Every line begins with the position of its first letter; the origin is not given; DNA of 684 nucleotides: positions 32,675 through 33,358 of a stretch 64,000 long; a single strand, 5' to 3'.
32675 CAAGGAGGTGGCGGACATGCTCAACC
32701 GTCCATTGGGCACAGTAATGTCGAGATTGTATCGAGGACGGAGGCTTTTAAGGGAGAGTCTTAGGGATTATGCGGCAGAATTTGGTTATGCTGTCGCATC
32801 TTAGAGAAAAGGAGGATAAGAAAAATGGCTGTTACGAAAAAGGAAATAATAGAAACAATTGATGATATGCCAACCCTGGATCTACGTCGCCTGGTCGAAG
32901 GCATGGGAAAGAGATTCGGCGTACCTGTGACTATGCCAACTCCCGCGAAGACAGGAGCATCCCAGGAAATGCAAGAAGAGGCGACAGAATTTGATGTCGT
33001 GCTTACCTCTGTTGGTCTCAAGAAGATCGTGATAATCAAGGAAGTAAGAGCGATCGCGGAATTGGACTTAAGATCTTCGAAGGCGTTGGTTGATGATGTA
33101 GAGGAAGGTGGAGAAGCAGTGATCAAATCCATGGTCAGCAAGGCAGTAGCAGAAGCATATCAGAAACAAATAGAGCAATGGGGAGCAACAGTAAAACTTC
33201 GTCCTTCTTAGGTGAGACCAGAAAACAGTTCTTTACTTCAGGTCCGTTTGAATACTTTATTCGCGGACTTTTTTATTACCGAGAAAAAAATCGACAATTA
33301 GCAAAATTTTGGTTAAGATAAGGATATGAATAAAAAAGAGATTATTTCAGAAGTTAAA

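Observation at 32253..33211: ECF sigma factor followed, in anti-sigma position, by a second full-length ribosomal protein bL12 (L7/L12) paralog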

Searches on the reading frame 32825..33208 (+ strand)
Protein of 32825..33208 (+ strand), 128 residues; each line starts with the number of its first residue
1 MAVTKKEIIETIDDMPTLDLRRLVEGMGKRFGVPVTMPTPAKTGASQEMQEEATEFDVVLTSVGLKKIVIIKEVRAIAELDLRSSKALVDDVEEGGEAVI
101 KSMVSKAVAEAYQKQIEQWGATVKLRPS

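Call 5: search_protein_families(library=pfam, proteins=[window:32825-33208:+], max_evalue=0.01)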
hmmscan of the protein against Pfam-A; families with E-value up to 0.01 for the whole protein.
window:32825-33208:+ (128 aa): 2 families
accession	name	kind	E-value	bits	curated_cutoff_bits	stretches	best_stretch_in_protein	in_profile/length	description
PF00542.24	Ribosomal_L12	-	5.6e-17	62.3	25.9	1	56-125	1-66/67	Ribosomal protein L7/L12 C-terminal domain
PF16320.10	Ribosomal_L12_N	-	3.3e-05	24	25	1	4-41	1-38/48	Ribosomal protein L7/L12 dimerisation domain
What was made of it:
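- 32825..32935 (+): bL12-like protein, N-terminal (dimerisation / uL10-binding type) domain, aa 1-37. Pfam PF16320 24.0 bits against a cut-off of 25 (call 5).
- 32987..33211 (+): bL12-like C-terminal (factor-binding type) domain, aa 55-128, plus stop codon. Has a 4-aa insertion (EEGG) after helix 5. Pfam PF00542 62.3 bits (call 5).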

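Call 6: search_protein_families(library=ncbifam, proteins=[window:32825-33208:+], max_evalue=0.01)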
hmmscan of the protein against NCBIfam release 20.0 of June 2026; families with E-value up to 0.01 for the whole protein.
window:32825-33208:+ (128 aa): 1 family
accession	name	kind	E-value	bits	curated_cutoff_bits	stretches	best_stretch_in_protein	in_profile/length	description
TIGR00855.1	L12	equivalog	7.4e-23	81.3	84.4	1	1-125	1-124/125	50S ribosomal protein L7/L12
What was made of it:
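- On bL12 (ribosomal protein L7/L12): Window copy 81.3 bits (call 6).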

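Call 7: find_homologous_proteins(query=window:32825-33208:+)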
Query window:32825-33208:+ (128 aa): 4554 proteins with E <= 0.001 among 4617 candidates; the best 120 are listed.
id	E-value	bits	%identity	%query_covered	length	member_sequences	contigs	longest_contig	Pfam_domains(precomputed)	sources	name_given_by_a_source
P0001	5.6e-72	257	100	100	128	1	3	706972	PF00542.25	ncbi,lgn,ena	-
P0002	1.8e-19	88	57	70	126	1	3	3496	PF16320.11,PF00542.25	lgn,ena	-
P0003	3.5e-19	87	43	98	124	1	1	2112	PF16320.11,PF00542.25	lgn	-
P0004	5.9e-19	86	45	98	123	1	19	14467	PF16320.11,PF00542.25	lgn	-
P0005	6.7e-19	86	48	98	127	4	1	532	PF16320.11,PF00542.25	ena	-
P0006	8.2e-19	86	44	98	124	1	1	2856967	PF16320.11,PF00542.25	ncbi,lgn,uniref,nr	ncbi:50S ribosomal protein L7/L12 [Rubrobacter indicoceani]|uniref:50S ribosomal protein L7/L12 n=1 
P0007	1.1e-18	86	44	98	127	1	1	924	PF16320.11,PF00542.25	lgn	-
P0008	1.3e-18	85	44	98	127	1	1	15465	PF16320.11,PF00542.25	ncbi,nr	ncbi:MAG TPA: 50S ribosomal protein L7/L12 [Rubrobacteraceae bacterium]|nr:50S ribosomal protein L7/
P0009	1.7e-18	85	42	98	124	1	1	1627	PF16320.11,PF00542.25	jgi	jgi:large subunit ribosomal protein L7/L12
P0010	1.9e-18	85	43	98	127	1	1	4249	PF16320.11,PF00542.25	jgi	jgi:large subunit ribosomal protein L7/L12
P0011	2.0e-18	85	45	98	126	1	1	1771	PF16320.11,PF00542.25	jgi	jgi:large subunit ribosomal protein L7/L12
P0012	2.0e-18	85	44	98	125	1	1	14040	PF16320.11,PF00542.25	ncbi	ncbi:MAG: 50S ribosomal protein L7/L12 [Rubrobacteraceae bacterium]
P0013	2.6e-18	84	43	98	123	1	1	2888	PF16320.11,PF00542.25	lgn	-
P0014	2.7e-18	84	43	97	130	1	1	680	PF16320.11,PF00542.25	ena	-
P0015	2.8e-18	84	45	97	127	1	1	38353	PF16320.11,PF00542.25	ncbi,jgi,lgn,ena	-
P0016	2.8e-18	84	44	98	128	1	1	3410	PF16320.11,PF00542.25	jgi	jgi:large subunit ribosomal protein L7/L12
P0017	2.9e-18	84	43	98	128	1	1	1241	PF16320.11,PF00542.25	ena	-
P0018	3.0e-18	84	45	97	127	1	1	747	PF16320.11,PF00542.25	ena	-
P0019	3.2e-18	84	41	98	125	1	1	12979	PF16320.11,PF00542.25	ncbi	ncbi:MAG: 50S ribosomal protein L7/L12 [Rubrobacteraceae bacterium]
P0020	3.2e-18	84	42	98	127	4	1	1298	PF16320.11,PF00542.25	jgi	jgi:large subunit ribosomal protein L7/L12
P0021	3.2e-18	84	48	98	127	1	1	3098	PF16320.11,PF00542.25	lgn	-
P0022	3.8e-18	84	42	98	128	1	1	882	PF16320.11,PF00542.25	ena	-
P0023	3.9e-18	84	43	98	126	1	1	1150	PF16320.11,PF00542.25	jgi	jgi:large subunit ribosomal protein L7/L12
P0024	4.0e-18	84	45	98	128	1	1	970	PF16320.11,PF00542.25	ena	-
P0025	4.3e-18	84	44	98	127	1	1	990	PF16320.11,PF00542.25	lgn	-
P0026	5.3e-18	83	42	98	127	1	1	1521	PF16320.11,PF00542.25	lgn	-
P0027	5.6e-18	83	40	98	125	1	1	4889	PF16320.11,PF00542.25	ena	-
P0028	5.9e-18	83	43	97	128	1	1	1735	PF16320.11,PF00542.25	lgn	-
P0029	6.0e-18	83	44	98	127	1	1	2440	PF16320.11,PF00542.25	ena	-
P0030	6.1e-18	83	44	98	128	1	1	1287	PF16320.11,PF00542.25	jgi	jgi:large subunit ribosomal protein L7/L12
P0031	6.2e-18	83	43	98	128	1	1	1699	PF16320.11,PF00542.25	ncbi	-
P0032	6.3e-18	83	42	98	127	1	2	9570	PF16320.11,PF00542.25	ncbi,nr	ncbi:MAG: 50S ribosomal protein L7/L12 [Actinomycetota bacterium]|nr:50S ribosomal protein L7/L12 [A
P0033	6.7e-18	83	43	97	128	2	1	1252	PF16320.11,PF00542.25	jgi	jgi:large subunit ribosomal protein L7/L12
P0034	6.8e-18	83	46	98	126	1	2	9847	PF16320.11,PF00542.25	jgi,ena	-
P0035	8.3e-18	83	42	98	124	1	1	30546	PF16320.11,PF00542.25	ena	-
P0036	8.6e-18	83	42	98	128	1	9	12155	PF16320.11,PF00542.25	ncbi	-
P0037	8.6e-18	83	43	96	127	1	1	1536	PF16320.11,PF00542.25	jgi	jgi:large subunit ribosomal protein L7/L12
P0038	8.6e-18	83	42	95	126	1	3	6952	PF16320.11,PF00542.25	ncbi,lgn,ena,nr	ncbi:MAG: 50S ribosomal protein L7/L12 [Actinomycetota bacterium]|nr:50S ribosomal protein L7/L12 [A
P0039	8.7e-18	83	45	98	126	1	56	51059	PF16320.11,PF00542.25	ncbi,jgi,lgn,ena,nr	ncbi:MAG: 50S ribosomal protein L7/L12 [Deltaproteobacteria bacterium CG_4_8_14_3_um_filter_51_11]|n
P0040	9.0e-18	83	42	95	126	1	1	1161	PF16320.11,PF00542.25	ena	-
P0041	9.3e-18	83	43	98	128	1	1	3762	PF16320.11,PF00542.25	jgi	jgi:large subunit ribosomal protein L7/L12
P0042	9.3e-18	83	45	98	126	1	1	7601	PF16320.11,PF00542.25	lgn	-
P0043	9.8e-18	83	41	98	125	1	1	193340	PF16320.11,PF00542.25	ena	-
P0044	1.1e-17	82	43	98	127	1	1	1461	PF16320.11,PF00542.25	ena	-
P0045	1.1e-17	82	43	98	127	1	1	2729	PF16320.11,PF00542.25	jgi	jgi:large subunit ribosomal protein L7/L12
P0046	1.2e-17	82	42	96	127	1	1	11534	PF16320.11,PF00542.25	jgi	jgi:large subunit ribosomal protein L7/L12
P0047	1.2e-17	82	43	96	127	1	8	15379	PF16320.11,PF00542.25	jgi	jgi:large subunit ribosomal protein L7/L12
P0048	1.2e-17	82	42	98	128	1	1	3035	PF16320.11,PF00542.25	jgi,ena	-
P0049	1.2e-17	82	45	98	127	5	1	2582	PF16320.11,PF00542.25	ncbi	-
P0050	1.3e-17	82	44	98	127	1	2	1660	PF16320.11,PF00542.25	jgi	-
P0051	1.3e-17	82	44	97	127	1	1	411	PF16320.11,PF00542.25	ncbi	-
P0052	1.3e-17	82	44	97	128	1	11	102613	PF16320.11,PF00542.25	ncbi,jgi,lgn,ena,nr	ncbi:MAG: 50S ribosomal protein L7/L12 [Desulfobacterales bacterium]|jgi:large subunit ribosomal pro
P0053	1.4e-17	82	47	95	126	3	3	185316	PF16320.11,PF00542.25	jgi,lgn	jgi:large subunit ribosomal protein L7/L12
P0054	1.4e-17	82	43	98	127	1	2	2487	PF16320.11,PF00542.25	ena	-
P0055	1.4e-17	82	43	97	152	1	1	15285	PF16320.11,PF00542.25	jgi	jgi:large subunit ribosomal protein L7/L12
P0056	1.4e-17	82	40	98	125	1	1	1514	PF16320.11,PF00542.25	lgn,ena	-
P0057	1.4e-17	82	43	98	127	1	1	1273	PF16320.11,PF00542.25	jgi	jgi:large subunit ribosomal protein L7/L12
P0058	1.5e-17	82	44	98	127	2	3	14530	PF16320.11,PF00542.25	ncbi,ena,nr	ncbi:MAG: 50S ribosomal protein L7/L12 [Actinomycetota bacterium]|nr:50S ribosomal protein L7/L12 [A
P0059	1.6e-17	82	44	98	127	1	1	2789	PF16320.11,PF00542.25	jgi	jgi:large subunit ribosomal protein L7/L12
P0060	1.6e-17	82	45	97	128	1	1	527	PF16320.11,PF00542.25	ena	-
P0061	1.7e-17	82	43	95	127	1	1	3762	PF16320.11,PF00542.25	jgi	-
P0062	1.7e-17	82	41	98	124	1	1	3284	PF16320.11,PF00542.25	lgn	-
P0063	1.7e-17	82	43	96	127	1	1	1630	PF16320.11,PF00542.25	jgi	jgi:large subunit ribosomal protein L7/L12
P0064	1.8e-17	82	42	98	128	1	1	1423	PF16320.11,PF00542.25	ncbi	-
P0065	1.9e-17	82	42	98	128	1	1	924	PF16320.11,PF00542.25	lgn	-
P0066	1.9e-17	82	42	95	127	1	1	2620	PF16320.11,PF00542.25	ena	-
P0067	1.9e-17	82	45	98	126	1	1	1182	PF16320.11,PF00542.25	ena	-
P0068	2.0e-17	82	42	98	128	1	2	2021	PF16320.11,PF00542.25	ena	-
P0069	2.0e-17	82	42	98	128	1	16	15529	PF16320.11,PF00542.25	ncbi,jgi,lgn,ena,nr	ncbi:MAG TPA: 50S ribosomal protein L7/L12 [Rubrobacteraceae bacterium]|jgi:large subunit ribosomal 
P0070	2.0e-17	82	42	98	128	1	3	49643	PF16320.11,PF00542.25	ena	-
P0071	2.0e-17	82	43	95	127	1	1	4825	PF16320.11,PF00542.25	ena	-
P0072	2.1e-17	81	43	95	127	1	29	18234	PF16320.11,PF00542.25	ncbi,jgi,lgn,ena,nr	ncbi:MAG TPA: 50S ribosomal protein L7/L12 [Rubrobacteraceae bacterium]|jgi:large subunit ribosomal 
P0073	2.1e-17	81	43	95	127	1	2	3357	PF16320.11,PF00542.25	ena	-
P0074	2.1e-17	81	43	95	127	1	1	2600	PF16320.11,PF00542.25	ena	-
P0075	2.2e-17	81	44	98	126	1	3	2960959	PF16320.11,PF00542.25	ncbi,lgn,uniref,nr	ncbi:L12: ribosomal protein L7/L12 [Rubrobacter radiotolerans]|uniref:Large ribosomal subunit protei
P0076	2.2e-17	81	40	98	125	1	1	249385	PF16320.11,PF00542.25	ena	-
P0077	2.3e-17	81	42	98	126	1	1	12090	PF16320.11,PF00542.25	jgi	jgi:large subunit ribosomal protein L7/L12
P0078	2.3e-17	81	46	98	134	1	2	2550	PF16320.11,PF00542.25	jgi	jgi:large subunit ribosomal protein L7/L12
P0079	2.4e-17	81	44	95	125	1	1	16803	PF16320.11,PF00542.25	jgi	jgi:large subunit ribosomal protein L7/L12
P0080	2.4e-17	81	43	98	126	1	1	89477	PF16320.11,PF00542.25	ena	-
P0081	2.4e-17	81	40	98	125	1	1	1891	PF16320.11,PF00542.25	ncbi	-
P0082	2.5e-17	81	42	98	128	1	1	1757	PF16320.11,PF00542.25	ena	-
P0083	2.6e-17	81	45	98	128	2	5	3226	PF16320.11,PF00542.25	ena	-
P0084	2.6e-17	81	42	96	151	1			PF16320.11,PF00542.25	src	-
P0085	2.7e-17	81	43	96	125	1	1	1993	PF16320.11,PF00542.25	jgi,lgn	jgi:large subunit ribosomal protein L7/L12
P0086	2.7e-17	81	43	97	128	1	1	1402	PF16320.11,PF00542.25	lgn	-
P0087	2.8e-17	81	43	97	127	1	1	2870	PF16320.11,PF00542.25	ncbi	-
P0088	2.8e-17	81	43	98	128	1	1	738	PF16320.11,PF00542.25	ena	-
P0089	2.9e-17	81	42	98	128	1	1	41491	PF16320.11,PF00542.25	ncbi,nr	ncbi:MAG TPA: 50S ribosomal protein L7/L12 [Rubrobacteraceae bacterium]|nr:50S ribosomal protein L7/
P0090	3.0e-17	81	44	97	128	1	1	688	PF16320.11,PF00542.25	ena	-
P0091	3.2e-17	81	43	97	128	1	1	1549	PF16320.11,PF00542.25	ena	-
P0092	3.3e-17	81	42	98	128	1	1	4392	PF16320.11,PF00542.25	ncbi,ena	-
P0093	3.5e-17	81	44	98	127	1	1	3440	PF16320.11,PF00542.25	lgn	-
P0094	3.6e-17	81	43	96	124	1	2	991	PF16320.11,PF00542.25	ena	-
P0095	3.8e-17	81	42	96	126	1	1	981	PF16320.11,PF00542.25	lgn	-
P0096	3.8e-17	81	48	71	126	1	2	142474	PF16320.11,PF00542.25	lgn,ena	-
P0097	3.8e-17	81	42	98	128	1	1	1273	PF16320.11,PF00542.25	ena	-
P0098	3.8e-17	81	44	97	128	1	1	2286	PF16320.11,PF00542.25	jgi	jgi:large subunit ribosomal protein L7/L12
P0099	3.9e-17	81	48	71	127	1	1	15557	PF16320.11,PF00542.25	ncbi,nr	ncbi:MAG: 50S ribosomal protein L7/L12 [Candidatus Tectomicrobia bacterium]|nr:50S ribosomal protein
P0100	4.0e-17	81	43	97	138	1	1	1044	PF16320.11,PF00542.25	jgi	jgi:large subunit ribosomal protein L7/L12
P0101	4.1e-17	81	39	98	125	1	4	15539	PF16320.11,PF00542.25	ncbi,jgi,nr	ncbi:MAG: 50S ribosomal protein L7/L12 [Rubrobacter sp.]|jgi:large subunit ribosomal protein L7/L12|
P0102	4.2e-17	80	43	97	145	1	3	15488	PF16320.11,PF00542.25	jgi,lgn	jgi:large subunit ribosomal protein L7/L12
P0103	4.3e-17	80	42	98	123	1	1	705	PF16320.11,PF00542.25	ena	-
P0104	4.5e-17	80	42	98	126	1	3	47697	PF16320.11,PF00542.25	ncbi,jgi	ncbi:50S ribosomal protein L7/L12 [soil metagenome]|jgi:large subunit ribosomal protein L7/L12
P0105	4.5e-17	80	44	98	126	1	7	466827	PF16320.11,PF00542.25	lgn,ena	-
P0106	4.5e-17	80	43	98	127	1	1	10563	PF16320.11,PF00542.25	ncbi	-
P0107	4.5e-17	80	42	98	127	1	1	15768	PF16320.11,PF00542.25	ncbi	-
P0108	4.6e-17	80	44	98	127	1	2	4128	PF16320.11,PF00542.25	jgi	-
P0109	4.6e-17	80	42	98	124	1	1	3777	PF16320.11,PF00542.25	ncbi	-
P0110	4.8e-17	80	39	98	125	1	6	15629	PF16320.11,PF00542.25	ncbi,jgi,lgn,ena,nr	ncbi:MAG: 50S ribosomal protein L7/L12 [Actinomycetota bacterium]|jgi:large subunit ribosomal protei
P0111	4.9e-17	80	42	97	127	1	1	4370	PF16320.11,PF00542.25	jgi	jgi:large subunit ribosomal protein L7/L12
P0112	5.0e-17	80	44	96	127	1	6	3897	PF16320.11,PF00542.25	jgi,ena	jgi:large subunit ribosomal protein L7/L12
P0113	5.0e-17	80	42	98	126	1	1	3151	PF16320.11,PF00542.25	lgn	-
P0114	5.2e-17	80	42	98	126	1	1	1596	PF16320.11,PF00542.25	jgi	jgi:large subunit ribosomal protein L7/L12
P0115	5.2e-17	80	44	96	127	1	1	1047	PF16320.11,PF00542.25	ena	-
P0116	5.4e-17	80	45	96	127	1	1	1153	PF16320.11,PF00542.25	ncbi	-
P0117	5.4e-17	80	44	97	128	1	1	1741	PF16320.11,PF00542.25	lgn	-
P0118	5.4e-17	80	42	98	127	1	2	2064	PF16320.11,PF00542.25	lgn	-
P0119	5.4e-17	80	44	96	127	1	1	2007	PF16320.11,PF00542.25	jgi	jgi:large subunit ribosomal protein L7/L12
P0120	5.5e-17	80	45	97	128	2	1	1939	PF16320.11,PF00542.25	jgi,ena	-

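Call 9: find_encoding_contigs(protein=P0001, flank=6000, max_places=6)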
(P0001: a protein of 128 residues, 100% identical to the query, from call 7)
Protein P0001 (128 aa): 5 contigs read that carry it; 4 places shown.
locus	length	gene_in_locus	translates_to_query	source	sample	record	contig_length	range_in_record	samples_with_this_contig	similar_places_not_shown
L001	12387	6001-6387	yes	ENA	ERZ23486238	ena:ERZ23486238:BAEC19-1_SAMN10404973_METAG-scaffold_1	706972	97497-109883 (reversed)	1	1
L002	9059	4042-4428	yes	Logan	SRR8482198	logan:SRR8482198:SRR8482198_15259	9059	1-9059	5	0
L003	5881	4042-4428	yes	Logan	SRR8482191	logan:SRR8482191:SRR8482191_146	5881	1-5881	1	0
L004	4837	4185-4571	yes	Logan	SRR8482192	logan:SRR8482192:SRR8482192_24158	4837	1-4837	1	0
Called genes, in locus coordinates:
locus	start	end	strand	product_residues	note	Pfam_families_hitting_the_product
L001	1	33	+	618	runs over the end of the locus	PF03717:PBP_dimer, PF00905:Transpeptidase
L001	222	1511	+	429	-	PF08245:Mur_ligase_M, PF02875:Mur_ligase_C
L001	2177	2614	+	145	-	-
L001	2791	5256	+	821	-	-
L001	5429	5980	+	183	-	PF04542:Sigma70_r2, PF08281:Sigma70_r4_2, PF04545:Sigma70_r4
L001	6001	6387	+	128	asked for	PF00542:Ribosomal_L12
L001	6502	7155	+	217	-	PF01966:HD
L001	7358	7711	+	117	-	PF18902:DUF5658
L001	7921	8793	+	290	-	-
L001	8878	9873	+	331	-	-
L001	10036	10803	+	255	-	PF01628:HrcA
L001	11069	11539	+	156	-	PF01025:GrpE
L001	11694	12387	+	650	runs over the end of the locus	PF00012:HSP70, PF06723:MreB_Mbl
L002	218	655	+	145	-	-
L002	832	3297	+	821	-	-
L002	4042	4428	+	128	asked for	PF00542:Ribosomal_L12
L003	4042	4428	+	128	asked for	PF00542:Ribosomal_L12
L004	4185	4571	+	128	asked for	PF00542:Ribosomal_L12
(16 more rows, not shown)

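Call 10: find_encoding_contigs(protein=P0002, flank=6000, max_places=6)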
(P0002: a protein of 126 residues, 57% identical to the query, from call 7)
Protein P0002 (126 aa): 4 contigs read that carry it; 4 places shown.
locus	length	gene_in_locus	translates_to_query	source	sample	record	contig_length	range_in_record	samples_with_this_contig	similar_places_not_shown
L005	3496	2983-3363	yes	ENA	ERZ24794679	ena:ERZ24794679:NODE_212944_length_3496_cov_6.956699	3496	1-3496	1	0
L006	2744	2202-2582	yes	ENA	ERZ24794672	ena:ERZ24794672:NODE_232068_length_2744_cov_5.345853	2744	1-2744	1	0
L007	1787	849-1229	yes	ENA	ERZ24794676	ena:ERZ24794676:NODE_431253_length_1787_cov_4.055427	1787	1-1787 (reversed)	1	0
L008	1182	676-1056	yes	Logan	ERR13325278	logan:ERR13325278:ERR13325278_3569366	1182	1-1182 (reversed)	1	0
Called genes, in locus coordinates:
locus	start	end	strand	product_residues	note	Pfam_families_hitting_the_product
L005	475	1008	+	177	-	PF02357:NusG, PF00467:KOW (weak)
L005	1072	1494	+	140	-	PF03946:Ribosomal_L11_N, PF00298:Ribosomal_L11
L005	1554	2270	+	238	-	PF00687:Ribosomal_L1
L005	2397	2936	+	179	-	PF00466:Ribosomal_L10, PF27436:RL10_C (weak)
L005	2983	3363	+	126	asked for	PF16320:Ribosomal_L12_N, PF00542:Ribosomal_L12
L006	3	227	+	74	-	?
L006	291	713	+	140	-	PF03946:Ribosomal_L11_N, PF00298:Ribosomal_L11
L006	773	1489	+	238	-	PF00687:Ribosomal_L1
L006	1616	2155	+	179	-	PF00466:Ribosomal_L10, PF27436:RL10_C (weak)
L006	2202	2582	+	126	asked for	PF16320:Ribosomal_L12_N, PF00542:Ribosomal_L12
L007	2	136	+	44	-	?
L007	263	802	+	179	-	PF00466:Ribosomal_L10, PF27436:RL10_C (weak)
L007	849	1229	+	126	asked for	PF16320:Ribosomal_L12_N, PF00542:Ribosomal_L12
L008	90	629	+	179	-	PF00466:Ribosomal_L10, PF27436:RL10_C (weak)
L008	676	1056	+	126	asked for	PF16320:Ribosomal_L12_N, PF00542:Ribosomal_L12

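Call 18: find_related_loci(query=window:32825-33208:+, collection=viral_contigs, flank=5000)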
Query window:32825-33208:+ (128 aa) in viral_contigs; peptide patterns used: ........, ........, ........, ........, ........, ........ (x = any residue, [..] = any of these).
16 stretches matched a pattern, but none encodes a relative of the query by tblastn (E <= 1e-3).
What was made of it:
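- Tried and rejected: The viral contig scan found nothing (call 18).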

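Call 23: search_protein_representatives(protein=window:32825-33208:+)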
Query: 128 residues. Proteins with E-value up to 0.001 (for the whole library): 3810; up to 1e-10: 232; up to 1e-30: 1. The best 150 are listed.
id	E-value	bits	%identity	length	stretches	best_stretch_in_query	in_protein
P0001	1.8e-72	257.1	100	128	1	1-128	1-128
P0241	3.7e-27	111.2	34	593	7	36-126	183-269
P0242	1.4e-26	109.4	36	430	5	56-126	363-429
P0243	9.4e-23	97.0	39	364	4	57-124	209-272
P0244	1.1e-21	93.6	52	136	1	1-126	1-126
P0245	4.8e-21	91.5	34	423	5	36-124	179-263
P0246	2.0e-20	89.5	39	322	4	52-126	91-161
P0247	3.9e-20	88.6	41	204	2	3-93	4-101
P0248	1.6e-19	86.6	43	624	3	48-126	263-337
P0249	1.0e-18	84.0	44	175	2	4-124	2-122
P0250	2.1e-18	83.0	33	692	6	35-125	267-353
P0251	1.2e-17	80.6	47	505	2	39-125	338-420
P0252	1.7e-17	80.1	40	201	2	28-125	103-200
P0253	2.3e-17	79.7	47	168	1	1-125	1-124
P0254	2.6e-17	79.5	48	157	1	3-126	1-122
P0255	3.2e-17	79.2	52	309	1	1-126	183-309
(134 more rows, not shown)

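Call 26: find_encoding_contigs(protein=P0244, flank=5000, max_places=5)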
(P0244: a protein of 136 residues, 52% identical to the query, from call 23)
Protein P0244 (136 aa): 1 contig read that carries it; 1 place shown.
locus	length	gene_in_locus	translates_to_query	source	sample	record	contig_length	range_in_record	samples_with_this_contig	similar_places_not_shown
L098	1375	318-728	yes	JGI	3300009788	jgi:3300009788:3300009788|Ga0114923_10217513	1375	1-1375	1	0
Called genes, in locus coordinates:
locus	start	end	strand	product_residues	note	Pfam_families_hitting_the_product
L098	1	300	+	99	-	?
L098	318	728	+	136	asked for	PF16320:Ribosomal_L12_N, PF00542:Ribosomal_L12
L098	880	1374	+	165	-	?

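Call 27: find_encoding_contigs(protein=P0255, flank=5000, max_places=3)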
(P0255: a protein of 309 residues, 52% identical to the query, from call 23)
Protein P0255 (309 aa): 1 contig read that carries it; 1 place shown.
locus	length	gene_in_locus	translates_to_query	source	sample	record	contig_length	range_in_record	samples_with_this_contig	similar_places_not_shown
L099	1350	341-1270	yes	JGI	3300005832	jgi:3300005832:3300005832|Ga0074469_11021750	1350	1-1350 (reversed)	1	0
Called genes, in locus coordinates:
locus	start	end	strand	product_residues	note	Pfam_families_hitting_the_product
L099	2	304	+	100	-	?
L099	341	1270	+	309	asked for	PF00466:Ribosomal_L10, PF27436:RL10_C, PF16320:Ribosomal_L12_N, PF00542:Ribosomal_L12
